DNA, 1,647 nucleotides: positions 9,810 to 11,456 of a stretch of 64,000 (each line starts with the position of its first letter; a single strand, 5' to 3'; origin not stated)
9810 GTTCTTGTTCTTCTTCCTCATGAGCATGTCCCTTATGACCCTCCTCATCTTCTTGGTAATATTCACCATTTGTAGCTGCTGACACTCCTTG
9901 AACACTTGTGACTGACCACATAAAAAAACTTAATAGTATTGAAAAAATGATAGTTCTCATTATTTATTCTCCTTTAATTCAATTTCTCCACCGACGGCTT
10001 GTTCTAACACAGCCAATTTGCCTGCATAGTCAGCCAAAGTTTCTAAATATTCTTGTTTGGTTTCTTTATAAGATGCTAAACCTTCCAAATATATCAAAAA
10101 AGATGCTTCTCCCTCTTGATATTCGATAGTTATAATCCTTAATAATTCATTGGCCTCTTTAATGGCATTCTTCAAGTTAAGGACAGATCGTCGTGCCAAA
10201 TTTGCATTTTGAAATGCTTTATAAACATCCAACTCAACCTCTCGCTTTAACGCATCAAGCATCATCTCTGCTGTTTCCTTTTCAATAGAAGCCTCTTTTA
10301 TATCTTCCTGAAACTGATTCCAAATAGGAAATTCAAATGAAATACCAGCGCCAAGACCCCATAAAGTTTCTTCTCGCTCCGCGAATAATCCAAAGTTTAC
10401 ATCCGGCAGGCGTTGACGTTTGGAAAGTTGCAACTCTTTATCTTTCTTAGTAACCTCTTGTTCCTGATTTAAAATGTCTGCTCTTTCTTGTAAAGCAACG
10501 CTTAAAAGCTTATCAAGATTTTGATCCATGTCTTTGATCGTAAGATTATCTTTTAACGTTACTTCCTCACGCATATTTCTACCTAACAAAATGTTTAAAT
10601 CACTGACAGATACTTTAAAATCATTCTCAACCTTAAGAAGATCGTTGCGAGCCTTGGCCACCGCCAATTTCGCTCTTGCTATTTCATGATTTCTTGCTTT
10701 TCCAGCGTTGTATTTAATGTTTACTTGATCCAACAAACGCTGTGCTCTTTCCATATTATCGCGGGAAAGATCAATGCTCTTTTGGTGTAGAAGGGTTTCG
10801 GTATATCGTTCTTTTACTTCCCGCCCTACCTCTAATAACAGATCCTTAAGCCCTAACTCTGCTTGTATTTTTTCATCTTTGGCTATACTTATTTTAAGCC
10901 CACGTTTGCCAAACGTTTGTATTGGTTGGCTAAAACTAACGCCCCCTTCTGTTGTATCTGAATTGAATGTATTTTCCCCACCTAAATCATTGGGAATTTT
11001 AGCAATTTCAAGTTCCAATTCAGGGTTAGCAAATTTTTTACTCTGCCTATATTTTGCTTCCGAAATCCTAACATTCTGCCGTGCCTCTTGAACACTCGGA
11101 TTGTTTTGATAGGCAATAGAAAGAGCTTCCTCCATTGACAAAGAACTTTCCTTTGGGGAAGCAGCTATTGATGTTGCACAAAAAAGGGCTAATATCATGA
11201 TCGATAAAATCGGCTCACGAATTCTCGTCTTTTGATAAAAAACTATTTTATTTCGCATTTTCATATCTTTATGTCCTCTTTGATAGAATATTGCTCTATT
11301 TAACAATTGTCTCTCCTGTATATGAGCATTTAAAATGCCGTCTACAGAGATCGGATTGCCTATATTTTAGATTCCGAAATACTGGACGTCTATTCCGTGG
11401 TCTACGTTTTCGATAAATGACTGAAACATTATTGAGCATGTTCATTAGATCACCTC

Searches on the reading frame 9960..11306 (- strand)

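Call 63: search_protein_families(library=pfam, proteins=[window:9960-11306:-], max_evalue=0.00001)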
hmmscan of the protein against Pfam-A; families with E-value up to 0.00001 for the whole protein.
window:9960-11306:- (448 aa): 1 family
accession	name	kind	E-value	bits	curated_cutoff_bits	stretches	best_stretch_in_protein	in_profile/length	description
PF02321.23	OEP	-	3.7e-55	187.1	22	2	59-242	2-187/187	Outer membrane efflux protein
